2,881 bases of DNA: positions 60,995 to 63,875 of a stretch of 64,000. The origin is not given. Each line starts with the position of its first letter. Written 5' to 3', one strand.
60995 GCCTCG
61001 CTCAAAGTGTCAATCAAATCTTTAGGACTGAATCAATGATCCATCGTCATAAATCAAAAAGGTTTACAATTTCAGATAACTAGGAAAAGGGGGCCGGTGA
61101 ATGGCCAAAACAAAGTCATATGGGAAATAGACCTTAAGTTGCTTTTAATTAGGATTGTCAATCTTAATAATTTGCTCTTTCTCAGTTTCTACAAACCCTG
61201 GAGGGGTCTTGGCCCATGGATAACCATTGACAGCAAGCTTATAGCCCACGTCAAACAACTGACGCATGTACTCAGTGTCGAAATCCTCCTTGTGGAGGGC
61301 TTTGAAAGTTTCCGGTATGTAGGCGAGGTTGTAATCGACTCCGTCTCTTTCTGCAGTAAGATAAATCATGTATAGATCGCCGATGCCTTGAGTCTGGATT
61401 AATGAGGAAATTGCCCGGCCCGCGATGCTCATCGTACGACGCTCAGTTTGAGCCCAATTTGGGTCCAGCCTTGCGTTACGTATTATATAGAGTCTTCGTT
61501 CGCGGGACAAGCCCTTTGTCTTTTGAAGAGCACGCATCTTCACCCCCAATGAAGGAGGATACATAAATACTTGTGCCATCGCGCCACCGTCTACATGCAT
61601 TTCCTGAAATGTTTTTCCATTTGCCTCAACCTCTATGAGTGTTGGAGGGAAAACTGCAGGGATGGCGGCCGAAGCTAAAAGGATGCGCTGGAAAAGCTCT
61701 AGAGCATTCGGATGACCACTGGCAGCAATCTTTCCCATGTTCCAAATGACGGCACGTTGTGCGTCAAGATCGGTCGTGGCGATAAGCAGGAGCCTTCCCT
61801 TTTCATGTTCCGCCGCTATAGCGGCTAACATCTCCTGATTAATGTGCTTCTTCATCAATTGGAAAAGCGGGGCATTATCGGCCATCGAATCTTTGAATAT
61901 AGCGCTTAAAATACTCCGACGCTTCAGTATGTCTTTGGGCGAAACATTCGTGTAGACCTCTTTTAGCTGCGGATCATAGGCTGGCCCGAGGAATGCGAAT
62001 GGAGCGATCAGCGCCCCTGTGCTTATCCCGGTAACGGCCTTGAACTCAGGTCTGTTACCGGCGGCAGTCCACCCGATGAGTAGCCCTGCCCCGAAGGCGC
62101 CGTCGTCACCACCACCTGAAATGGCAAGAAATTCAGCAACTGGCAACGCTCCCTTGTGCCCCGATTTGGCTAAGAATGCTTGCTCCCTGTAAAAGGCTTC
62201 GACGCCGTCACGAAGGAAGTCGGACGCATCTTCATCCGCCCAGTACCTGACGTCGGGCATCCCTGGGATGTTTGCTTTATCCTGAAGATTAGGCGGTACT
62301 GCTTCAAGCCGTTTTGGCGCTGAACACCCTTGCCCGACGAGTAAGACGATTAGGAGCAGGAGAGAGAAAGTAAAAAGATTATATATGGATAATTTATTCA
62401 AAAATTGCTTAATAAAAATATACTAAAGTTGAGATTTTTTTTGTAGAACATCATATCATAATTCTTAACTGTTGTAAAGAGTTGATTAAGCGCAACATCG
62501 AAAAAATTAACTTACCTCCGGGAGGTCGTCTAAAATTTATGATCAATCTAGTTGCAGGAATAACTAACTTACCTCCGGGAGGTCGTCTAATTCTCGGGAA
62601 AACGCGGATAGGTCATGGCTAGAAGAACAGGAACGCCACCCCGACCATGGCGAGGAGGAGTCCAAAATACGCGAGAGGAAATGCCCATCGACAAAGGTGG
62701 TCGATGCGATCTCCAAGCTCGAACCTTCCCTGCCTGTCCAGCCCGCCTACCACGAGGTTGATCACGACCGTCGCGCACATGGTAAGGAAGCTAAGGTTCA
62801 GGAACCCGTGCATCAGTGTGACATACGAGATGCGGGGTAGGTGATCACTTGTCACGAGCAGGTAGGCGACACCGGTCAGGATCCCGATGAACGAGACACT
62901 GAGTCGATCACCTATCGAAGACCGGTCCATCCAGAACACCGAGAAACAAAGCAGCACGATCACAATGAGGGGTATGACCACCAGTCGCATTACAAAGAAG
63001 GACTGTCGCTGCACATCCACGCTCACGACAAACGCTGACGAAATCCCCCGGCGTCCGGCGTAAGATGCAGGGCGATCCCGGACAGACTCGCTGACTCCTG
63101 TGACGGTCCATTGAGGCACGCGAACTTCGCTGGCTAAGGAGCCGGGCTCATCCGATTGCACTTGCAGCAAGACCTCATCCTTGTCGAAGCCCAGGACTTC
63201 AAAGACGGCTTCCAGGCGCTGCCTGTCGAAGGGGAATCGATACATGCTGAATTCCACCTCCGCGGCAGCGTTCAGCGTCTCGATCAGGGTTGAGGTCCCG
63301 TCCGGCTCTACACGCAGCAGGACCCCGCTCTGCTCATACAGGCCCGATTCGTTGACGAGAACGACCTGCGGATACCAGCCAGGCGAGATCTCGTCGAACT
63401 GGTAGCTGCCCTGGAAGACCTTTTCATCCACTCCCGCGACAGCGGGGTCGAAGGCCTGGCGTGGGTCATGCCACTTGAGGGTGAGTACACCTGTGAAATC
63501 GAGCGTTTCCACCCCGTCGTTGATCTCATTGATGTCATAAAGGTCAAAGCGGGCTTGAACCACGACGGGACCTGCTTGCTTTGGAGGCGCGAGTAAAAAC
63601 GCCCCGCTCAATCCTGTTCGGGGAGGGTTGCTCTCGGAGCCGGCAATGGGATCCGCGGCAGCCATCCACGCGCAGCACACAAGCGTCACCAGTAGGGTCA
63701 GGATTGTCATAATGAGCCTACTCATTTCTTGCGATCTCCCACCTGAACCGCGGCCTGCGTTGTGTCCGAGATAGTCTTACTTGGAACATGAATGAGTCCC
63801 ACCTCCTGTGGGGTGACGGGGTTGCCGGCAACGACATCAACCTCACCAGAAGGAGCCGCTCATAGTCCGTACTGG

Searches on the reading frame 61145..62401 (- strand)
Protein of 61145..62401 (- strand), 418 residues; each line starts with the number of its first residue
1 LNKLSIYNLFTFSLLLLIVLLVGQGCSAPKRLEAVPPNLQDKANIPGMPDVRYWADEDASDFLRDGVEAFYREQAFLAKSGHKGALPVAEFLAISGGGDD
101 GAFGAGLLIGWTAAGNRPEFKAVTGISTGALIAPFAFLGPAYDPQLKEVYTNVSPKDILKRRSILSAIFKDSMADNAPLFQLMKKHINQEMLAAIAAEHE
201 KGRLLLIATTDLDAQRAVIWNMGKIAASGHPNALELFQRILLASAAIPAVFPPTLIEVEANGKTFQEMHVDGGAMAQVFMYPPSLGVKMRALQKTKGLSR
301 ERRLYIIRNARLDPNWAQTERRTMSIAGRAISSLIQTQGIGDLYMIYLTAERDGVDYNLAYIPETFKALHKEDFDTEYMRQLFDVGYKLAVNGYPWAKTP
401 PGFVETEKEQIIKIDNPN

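Call 94: search_protein_families(library=pfam, max_evalue=0.00001, proteins=[window:61145-62401:-])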
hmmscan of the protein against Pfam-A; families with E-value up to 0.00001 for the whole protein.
window:61145-62401:- (418 aa): 1 family
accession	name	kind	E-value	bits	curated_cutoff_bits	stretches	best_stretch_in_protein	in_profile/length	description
PF01734.28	Patatin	-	1.1e-16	62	27.7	1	92-275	1-182/191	Patatin-like phospholipase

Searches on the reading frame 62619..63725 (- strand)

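Call 94: search_protein_families(library=pfam, max_evalue=0.00001, proteins=[window:62619-63725:-])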
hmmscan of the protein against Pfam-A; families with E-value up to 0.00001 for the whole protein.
window:62619-63725:- (368 aa): 2 families
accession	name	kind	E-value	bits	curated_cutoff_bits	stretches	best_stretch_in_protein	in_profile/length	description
PF02931.28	Neur_chan_LBD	-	5.3e-15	55.9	26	1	47-216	18-185/216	Neurotransmitter-gated ion-channel ligand binding domain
PF02932.22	Neur_chan_memb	-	1.6e-08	35.6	28.1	1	250-326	2-79/233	Neurotransmitter-gated ion-channel transmembrane region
